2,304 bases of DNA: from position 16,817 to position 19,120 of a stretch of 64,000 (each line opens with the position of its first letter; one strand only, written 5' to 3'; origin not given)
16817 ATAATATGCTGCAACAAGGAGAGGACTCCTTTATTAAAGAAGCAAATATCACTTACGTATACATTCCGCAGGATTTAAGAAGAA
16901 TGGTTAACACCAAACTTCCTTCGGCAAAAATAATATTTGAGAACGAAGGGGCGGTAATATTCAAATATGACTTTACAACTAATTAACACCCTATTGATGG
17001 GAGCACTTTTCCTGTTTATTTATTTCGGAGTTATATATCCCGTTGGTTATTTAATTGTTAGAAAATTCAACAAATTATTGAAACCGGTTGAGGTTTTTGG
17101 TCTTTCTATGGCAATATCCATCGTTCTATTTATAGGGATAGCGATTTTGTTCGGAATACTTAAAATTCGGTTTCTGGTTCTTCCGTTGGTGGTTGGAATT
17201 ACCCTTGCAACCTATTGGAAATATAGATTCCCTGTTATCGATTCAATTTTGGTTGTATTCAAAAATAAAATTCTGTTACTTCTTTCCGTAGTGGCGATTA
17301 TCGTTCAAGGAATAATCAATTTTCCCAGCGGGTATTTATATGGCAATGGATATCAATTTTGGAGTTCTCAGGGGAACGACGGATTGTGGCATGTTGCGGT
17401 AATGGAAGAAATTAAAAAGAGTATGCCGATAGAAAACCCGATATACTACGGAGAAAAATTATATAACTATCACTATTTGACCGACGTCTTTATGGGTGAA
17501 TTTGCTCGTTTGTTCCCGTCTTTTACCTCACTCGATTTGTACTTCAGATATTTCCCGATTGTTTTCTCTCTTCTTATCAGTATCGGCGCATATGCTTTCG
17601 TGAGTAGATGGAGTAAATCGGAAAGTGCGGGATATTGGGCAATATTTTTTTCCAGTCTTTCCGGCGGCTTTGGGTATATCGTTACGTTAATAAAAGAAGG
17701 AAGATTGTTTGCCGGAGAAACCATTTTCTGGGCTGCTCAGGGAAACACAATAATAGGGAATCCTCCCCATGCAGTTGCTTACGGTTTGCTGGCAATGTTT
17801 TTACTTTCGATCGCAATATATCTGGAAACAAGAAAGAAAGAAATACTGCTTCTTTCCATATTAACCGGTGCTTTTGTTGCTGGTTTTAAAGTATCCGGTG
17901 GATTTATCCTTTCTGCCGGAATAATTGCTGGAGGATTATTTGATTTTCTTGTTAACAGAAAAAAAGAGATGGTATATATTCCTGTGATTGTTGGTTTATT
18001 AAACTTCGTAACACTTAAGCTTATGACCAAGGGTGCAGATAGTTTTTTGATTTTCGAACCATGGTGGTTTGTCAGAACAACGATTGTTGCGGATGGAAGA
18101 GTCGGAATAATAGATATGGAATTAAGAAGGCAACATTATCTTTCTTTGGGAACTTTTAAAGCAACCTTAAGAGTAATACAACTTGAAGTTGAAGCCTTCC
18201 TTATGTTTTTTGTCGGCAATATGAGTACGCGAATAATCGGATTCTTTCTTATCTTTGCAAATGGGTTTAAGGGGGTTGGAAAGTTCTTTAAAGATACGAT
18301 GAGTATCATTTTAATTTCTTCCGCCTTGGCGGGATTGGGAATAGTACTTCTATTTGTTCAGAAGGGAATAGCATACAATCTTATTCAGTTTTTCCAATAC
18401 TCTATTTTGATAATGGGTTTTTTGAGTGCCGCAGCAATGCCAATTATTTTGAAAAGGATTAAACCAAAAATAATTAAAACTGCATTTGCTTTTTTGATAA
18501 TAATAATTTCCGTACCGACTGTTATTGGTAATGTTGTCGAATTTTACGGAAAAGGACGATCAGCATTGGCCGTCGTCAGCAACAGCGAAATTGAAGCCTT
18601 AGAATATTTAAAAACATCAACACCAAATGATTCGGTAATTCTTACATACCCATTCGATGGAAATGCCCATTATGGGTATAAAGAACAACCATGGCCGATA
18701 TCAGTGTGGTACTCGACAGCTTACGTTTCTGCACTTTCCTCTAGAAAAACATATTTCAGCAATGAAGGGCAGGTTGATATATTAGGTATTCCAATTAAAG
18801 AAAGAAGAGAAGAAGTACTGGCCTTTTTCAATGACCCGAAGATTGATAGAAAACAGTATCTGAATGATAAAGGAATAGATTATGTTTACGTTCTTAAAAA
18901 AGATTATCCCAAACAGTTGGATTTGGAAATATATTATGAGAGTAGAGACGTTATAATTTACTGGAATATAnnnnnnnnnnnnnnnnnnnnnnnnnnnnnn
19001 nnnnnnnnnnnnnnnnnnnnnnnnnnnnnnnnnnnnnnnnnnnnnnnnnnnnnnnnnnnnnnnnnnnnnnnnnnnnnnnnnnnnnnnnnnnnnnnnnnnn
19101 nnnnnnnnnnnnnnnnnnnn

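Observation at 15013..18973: Tandem paralog pair of an uncharacterized 660-aa membrane protein family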

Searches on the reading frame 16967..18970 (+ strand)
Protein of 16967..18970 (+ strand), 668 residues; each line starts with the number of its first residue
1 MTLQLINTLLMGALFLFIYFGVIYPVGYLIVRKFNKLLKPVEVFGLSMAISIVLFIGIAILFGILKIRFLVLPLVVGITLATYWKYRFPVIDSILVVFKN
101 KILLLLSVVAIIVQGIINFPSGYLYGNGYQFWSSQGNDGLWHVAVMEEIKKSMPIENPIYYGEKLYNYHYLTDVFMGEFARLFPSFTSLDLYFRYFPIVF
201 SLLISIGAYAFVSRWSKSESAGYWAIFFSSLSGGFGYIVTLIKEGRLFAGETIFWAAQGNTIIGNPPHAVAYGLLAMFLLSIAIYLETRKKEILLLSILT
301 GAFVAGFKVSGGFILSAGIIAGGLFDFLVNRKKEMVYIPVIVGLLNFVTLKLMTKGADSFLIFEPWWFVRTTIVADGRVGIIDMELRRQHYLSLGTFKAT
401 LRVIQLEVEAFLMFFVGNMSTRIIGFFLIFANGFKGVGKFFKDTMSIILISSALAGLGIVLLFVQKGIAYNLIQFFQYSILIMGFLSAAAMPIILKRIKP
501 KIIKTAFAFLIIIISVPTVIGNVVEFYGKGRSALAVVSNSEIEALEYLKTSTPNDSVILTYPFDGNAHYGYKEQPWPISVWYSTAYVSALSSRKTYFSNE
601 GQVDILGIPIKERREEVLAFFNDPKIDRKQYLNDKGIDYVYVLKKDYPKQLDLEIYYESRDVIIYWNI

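Call 4: search_protein_families(library=pfam, proteins=[window:16967-18970:+], max_evalue=1)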
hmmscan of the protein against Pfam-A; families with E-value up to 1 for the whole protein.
window:16967-18970:+ (668 aa): 2 families
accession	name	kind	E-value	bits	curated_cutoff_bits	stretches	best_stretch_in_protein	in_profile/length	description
PF20176.3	DUF6541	-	0.0016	17.2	29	1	515-568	493-550/646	Family of unknown function (DUF6541)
PF22777.1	VKGC_lumenal_dom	-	0.7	10.2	27.7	1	100-150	2-50/152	Vitamin K-dependent gamma-carboxylase, lumenal domain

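Call 5: search_protein_families(library=ncbifam, proteins=[window:16967-18970:+], max_evalue=1)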
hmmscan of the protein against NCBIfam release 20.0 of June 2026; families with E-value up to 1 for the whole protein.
window:16967-18970:+ (668 aa): 0 families

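Call 6: search_solved_structures(query=window:16967-18970:+, max_evalue=10)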
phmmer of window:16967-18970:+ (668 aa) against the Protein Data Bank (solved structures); distinct sequences matched with E-value up to 10: 0.

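Call 8: find_homologous_proteins(query=window:16967-18970:+, max_evalue=0.001)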
Query window:16967-18970:+ (668 aa): 246 proteins with E <= 0.001 among 8000 candidates; the best 120 are listed.
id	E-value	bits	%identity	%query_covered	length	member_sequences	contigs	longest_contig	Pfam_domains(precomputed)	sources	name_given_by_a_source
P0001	0.0e+0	1385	93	100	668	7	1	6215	-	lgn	-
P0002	3.8e-296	1002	68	99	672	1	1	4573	-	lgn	-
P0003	8.7e-241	819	58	96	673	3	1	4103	-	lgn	-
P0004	2.4e-239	815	57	96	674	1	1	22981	-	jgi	jgi:hypothetical protein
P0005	1.4e-237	809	57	98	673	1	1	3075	-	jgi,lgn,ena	-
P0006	4.2e-235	801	56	98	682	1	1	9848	-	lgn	-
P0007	5.3e-231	787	61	85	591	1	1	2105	-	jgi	jgi:hypothetical protein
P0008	6.3e-220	751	53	97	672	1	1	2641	-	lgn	-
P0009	9.4e-213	727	53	99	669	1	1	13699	-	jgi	jgi:hypothetical protein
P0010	4.7e-206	705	51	99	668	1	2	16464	-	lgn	-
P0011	1.1e-195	670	48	96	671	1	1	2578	-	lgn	-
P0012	1.1e-192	661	48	99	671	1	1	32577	-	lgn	-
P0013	1.3e-192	660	49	97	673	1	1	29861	-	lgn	-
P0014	2.2e-192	660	49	99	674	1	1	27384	-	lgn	-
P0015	4.2e-192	659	51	94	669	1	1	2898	-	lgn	-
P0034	3.2e-186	639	47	99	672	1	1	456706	-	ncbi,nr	ncbi:hypothetical protein HYS96_02265 [Candidatus Daviesbacteria bacterium]|nr:hypothetical protein 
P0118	1.4e-170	587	44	99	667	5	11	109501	-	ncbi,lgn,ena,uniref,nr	ncbi:MAG: hypothetical protein US31_C0004G0050 [Berkelbacteria bacterium GW2011_GWA1_36_9]|uniref:Gl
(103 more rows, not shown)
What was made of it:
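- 16967..18973 (+): Paralog B (668 aa). GT-C_A-type membrane glycosyltransferase of the B clade. 246 homologs, with named ones from Daviesbacteria, Microgenomates and Berkelbacteria (call 8).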

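Call 12: search_solved_structures(query=A1, max_evalue=10, show_alignments=2)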
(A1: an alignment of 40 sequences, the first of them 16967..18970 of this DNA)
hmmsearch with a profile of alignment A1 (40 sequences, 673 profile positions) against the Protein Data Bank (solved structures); distinct sequences matched with E-value up to 10: 0.

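Call 20: find_encoding_contigs(protein=P0034, flank=10000, max_places=3)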
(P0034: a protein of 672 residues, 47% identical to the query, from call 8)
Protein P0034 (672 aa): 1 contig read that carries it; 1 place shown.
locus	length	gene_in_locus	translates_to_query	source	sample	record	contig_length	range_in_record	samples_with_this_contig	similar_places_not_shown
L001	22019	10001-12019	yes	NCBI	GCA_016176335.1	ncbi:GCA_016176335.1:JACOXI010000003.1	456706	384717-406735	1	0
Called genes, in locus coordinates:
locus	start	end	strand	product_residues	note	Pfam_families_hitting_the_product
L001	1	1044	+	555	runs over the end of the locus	PF10131:PTPS_related (weak)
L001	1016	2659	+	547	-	-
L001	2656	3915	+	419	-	PF09594:GT87 (weak)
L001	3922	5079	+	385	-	PF10131:PTPS_related (weak)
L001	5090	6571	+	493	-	PF01943:Polysacc_synt, PF13440:Polysacc_synt_3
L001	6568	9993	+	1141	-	PF12979:DUF3863 (weak)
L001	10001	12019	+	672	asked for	-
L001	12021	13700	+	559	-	PF02516:STT3, PF13231:PMT_2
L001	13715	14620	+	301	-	PF00535:Glycos_transf_2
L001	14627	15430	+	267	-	PF00535:Glycos_transf_2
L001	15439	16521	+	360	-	PF00534:Glycos_transf_1, PF13692:Glyco_trans_1_4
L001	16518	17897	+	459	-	-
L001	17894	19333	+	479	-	PF13231:PMT_2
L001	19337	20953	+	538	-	PF02366:PMT, PF13231:PMT_2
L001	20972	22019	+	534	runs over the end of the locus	PF02366:PMT (weak), PF13231:PMT_2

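Call 22: find_encoding_contigs(protein=P0118, flank=10000, max_places=2)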
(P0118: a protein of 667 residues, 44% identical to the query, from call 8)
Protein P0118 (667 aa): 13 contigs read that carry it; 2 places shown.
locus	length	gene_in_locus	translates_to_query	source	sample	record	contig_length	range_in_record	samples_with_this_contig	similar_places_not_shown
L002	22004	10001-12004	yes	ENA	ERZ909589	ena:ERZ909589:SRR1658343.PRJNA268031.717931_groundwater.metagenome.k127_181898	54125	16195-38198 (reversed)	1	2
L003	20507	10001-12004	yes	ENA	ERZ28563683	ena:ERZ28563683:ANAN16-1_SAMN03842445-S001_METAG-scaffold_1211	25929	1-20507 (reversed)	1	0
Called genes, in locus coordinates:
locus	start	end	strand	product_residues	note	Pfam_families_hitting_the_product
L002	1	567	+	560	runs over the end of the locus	-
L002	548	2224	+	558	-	PF10131:PTPS_related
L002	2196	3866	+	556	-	PF10131:PTPS_related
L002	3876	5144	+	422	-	-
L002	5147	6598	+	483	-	PF01943:Polysacc_synt, PF13440:Polysacc_synt_3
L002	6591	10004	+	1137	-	-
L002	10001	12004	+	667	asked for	-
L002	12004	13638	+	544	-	PF13231:PMT_2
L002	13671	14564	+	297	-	PF00535:Glycos_transf_2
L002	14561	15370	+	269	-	PF00535:Glycos_transf_2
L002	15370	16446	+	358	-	PF00534:Glycos_transf_1, PF13692:Glyco_trans_1_4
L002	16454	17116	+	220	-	-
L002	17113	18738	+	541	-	-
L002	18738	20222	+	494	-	PF13231:PMT_2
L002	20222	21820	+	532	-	PF13231:PMT_2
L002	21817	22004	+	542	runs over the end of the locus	PF13231:PMT_2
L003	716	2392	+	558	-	PF10131:PTPS_related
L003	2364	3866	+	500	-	PF10131:PTPS_related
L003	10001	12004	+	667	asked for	-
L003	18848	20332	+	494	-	PF13231:PMT_2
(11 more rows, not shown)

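Call 24: search_protein_families(library=pfam, alignment_id=A1, max_evalue=0.1)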
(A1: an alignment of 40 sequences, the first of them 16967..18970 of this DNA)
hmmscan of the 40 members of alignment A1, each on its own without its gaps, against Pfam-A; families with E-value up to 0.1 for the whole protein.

A. member 1, window:16967-18970:+ (668 aa): 1 family
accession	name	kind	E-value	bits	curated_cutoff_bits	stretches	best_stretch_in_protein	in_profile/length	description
PF20176.3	DUF6541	-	0.0016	17.2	29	1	515-568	493-550/646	Family of unknown function (DUF6541)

B. families by the number of members that match (of 40 scanned): 9 families
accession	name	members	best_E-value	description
PF22777.1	VKGC_lumenal_dom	3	0.02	Vitamin K-dependent gamma-carboxylase, lumenal domain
PF20176.3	DUF6541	1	0.0016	Family of unknown function (DUF6541)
PF12944.13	HAV_VP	1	0.017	Hepatitis A virus viral protein VP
PF11177.13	DUF2964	1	0.02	Protein of unknown function (DUF2964)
PF09842.14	DUF2069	1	0.024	Predicted membrane protein (DUF2069)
PF18108.7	QSOX_Trx1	1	0.049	QSOX Trx-like domain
PF13624.11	SurA_N_3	1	0.06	SurA-like N-terminal domain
PF21857.2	DUF6913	1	0.07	Family of unknown function (DUF6913)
PF07235.16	DUF1427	1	0.088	Protein of unknown function (DUF1427)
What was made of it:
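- On Oligosaccharyltransferase STT3/PglB/AglB (GT66, PF02516): No STT3 hit (calls 4, 24).
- On YfhO / PTPS_related (PF09586, PF10131): No Pfam hit (calls 4, 24).
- Closest known: PMT_2. Different: None of the 40 family members scanned matches PF13231 at E<=0.1 with the current Pfam (call 24).
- Closest known: DUF6541. Different: Only 1 of 40 members matches (call 24).
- There is no Pfam STT3 hit (calls 4, 24).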

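Call 25: predict_structure(alignment_id=A1)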
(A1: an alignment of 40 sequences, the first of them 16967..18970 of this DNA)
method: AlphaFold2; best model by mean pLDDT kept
length: 668 residues; sequences in the alignment: 40
mean_pLDDT: 92.2   pTM: 0.92
mean pLDDT of the five models: 92.2, 91.6, 89.7, 89.7, 88.9
residues with pLDDT >= 90: 508; 70-90: 155; 50-70: 5; < 50: 0
segments of 3 or more residues with pLDDT < 50: none
pLDDT, mean of each block of 10 residues (from residue 1): 89 97 96 92 98 96 95 97 93 93 97 89 94 86 96 90 85 97 96 96 98 97 97 92 88 81 91 97 96 94 91 94 94 91 92 71 89 87 93 96 95 94 93 85 95 95 84 92 97 94 95 90 81 93 97 96 87 89 94 95 83 93 93 96 87 93 91
secondary structure, 60 per line:
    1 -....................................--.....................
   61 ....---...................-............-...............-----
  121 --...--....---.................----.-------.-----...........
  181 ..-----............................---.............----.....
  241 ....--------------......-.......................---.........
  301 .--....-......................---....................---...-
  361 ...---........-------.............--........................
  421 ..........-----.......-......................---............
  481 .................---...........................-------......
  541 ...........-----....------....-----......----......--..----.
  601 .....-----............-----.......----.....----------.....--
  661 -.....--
elements in order: H2-37 H40-64 H68-86 H88-99 H101-115 E123-125 E128-131 H135-151 H170-182 H188-215 H219-231 H236-244 H259-264 H266-288 H292-301 H304-307 H309-330 H334-353 E361-363 H367-374 H382-394 H397-430 H436-442 H444-462 E463-465 H469-497 H501-527 E535-538 H539-551 E557-560 H567-570 H578-581 H586-591 H600-605 H611-622 H628-634 E639-643 E654-658 E662-666
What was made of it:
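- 16967..18973 (+): AF2 model pLDDT 92.2, pTM 0.92 (call 25).
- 16967..17266 (+): B residues 1-100: an accessory N-terminal extension of three TM helices plus a cytoplasmic amphipathic helix. About 550-aa family members lack it. Model helices 2-37, 40-64, 68-86 and 88-99 (call 25).
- On GT-C_A fold class of glycosyltransferases: The model has pLDDT 92 (call 25). Helices 135-151 and 170-182 lie between the TM helices at 101-115 and 188-215 (call 25).
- Fold: AF2 model pLDDT 92, pTM 0.92 (call 25), and Foldseek against the PDB returns GT-C_A enzymes only.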

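Call 28: fold_search(model_id=the predicted structure, library=pdb)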
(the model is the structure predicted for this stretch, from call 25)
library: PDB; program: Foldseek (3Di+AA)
matches with E <= 10: 243; with E <= 0.001: 20
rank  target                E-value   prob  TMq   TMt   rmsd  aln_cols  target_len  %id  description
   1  8age_A                1.2e-08  1.00  0.43  0.44  13.2       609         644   14  Structure of yeast oligosaccharylransferase complex with acceptor peptide bound (released 2022-12-07)
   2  8b6l_I                1.7e-08  1.00  0.44  0.43  14.3       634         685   11  Subtomogram average of the human Sec61-TRAP-OSTA-translocon (released 2022-12-07)
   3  7zlh_A                1.7e-08  1.00  0.38  0.39  12.5       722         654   11  Cryo-EM structure of C-mannosyltransferase CeDPY19, in apo state, bound to CMT2-Fab and anti-Fab nanobody (released 2023-01-11)
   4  8agb_A                1.8e-08  1.00  0.43  0.45  13.4       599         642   14  Structure of yeast oligosaccharylransferase complex with lipid-linked oligosaccharide bound (released 2022-12-07)
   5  7oci_F                2.5e-08  1.00  0.45  0.47  12.6       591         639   14  Cryo-EM structure of yeast Ost6p containing oligosaccharyltransferase complex (released 2022-02-16)
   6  9n9j_I                2.8e-08  1.00  0.42  0.41  15.2       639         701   11  Structure of a GRP94 folding intermediate engaged with a CCDC134- and FKBP11-bound secretory translocon (released 2025-11-19)
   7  6s7t_A                3.2e-08  1.00  0.43  0.41  14.2       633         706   11  Cryo-EM structure of human oligosaccharyltransferase complex OST-B (released 2019-12-18)
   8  6ezn_F                3.4e-08  1.00  0.46  0.47  13.3       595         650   13  Cryo-EM structure of the yeast oligosaccharyltransferase (OST) complex (released 2018-01-17)
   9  8agc_A                4.1e-08  1.00  0.43  0.41  15.0       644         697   14  Structure of yeast oligosaccharylransferase complex with lipid-linked oligosaccharide and non-acceptor peptide bound (released 2022-12-07)
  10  6c26_A                6.8e-08  1.00  0.43  0.44  13.6       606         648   15  The Cryo-EM structure of a eukaryotic oligosaccharyl transferase complex (released 2018-01-31)
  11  7zli_A                7.7e-08  1.00  0.45  0.46  12.5       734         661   10  Cryo-EM structure of C-mannosyltransferase CeDPY19, in complex with Dol25-P-Man and bound to CMT2-Fab and anti-Fab nan (released 2023-01-11)
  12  8pn9_A                1.7e-07  1.00  0.42  0.43  15.0       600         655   12  Structure of human oligosaccharyltransferase OST-A complex bound to NGI-1 (released 2024-05-08)
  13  7zlg_A                1.9e-07  1.00  0.45  0.45  12.3       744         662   10  Cryo-EM structure of C-mannosyltransferase CeDPY19, in complex with acceptor peptide and bound to CMT2-Fab and anti-Fa (released 2023-01-11)
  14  7e9s_A                2.0e-07  1.00  0.44  0.36  13.8       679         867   12  Archaeal oligosaccharyltransferase AglB from Archaeoglobus fulgidus in complex with an inhibitory peptide and a dolich (released 2021-09-08)
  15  6s7o_A                2.0e-07  1.00  0.42  0.43  14.9       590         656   12  Cryo-EM structure of human oligosaccharyltransferase complex OST-A (released 2019-12-18)
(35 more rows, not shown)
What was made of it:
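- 16967..18973 (+): Foldseek top 25 hits are all GT-C_A enzymes (call 28).
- On GT-C_A fold class of glycosyltransferases: Foldseek against the PDB: the 25 best hits are all GT-C_A (E 1.2e-8 to 9e-3, probability 1.00), and non-GT-C hits have E>0.3 (call 28).
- Closest known: GT-C_A glycosyltransferases with solved structures: STT3/PglB/AglB. Same: Overall fold (call 28).
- The next hits have E>0.3 and probability below 0.15, apart from a weak Pmt4 hit that is also GT-C (call 28). The best fold matches are STT3, AglB and PglB (call 28). Transporter folds score E>0.3, probability 0.14 or less and TM about 0.1 (call 28).
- Tried and rejected: The transporter idea was rejected on fold scores (call 28).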

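Call 30: search_protein_representatives(alignment_id=A1)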
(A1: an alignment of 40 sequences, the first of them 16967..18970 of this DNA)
Query: 40 sequences, 673 profile positions. Proteins with E-value up to 0.001 (for the whole library): 1812; up to 1e-10: 1381; up to 1e-30: 892. The best 150 are listed.
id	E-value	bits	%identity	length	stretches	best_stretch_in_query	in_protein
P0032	2.5e-295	997.7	-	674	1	2-671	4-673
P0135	1.5e-268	909.2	-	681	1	3-670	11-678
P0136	3.0e-234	795.9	-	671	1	4-672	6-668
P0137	3.1e-214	729.7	-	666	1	3-672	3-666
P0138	1.1e-212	724.6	-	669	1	1-672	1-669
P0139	5.7e-195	666.1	-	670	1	2-672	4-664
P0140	2.2e-180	617.9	-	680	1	3-671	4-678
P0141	2.6e-180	617.6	-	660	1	7-671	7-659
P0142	1.7e-179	615.0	-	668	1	3-672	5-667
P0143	3.5e-178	610.6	-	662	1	3-671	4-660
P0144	4.0e-164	564.1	-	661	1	7-672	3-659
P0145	5.9e-157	540.5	-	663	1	2-671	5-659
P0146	1.2e-156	539.4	-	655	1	5-671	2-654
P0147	2.0e-155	535.4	-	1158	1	4-672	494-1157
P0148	5.6e-155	533.9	-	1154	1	7-671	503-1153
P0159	6.9e-139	480.7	-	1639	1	12-672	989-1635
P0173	1.4e-127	443.4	-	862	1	3-671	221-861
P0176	7.3e-127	441.0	-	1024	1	95-671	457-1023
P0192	5.0e-117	408.5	-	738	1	6-671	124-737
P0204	1.3e-112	393.9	-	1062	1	96-671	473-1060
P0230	1.9e-100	353.7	-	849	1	89-672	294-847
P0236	9.7e-97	341.5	-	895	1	88-671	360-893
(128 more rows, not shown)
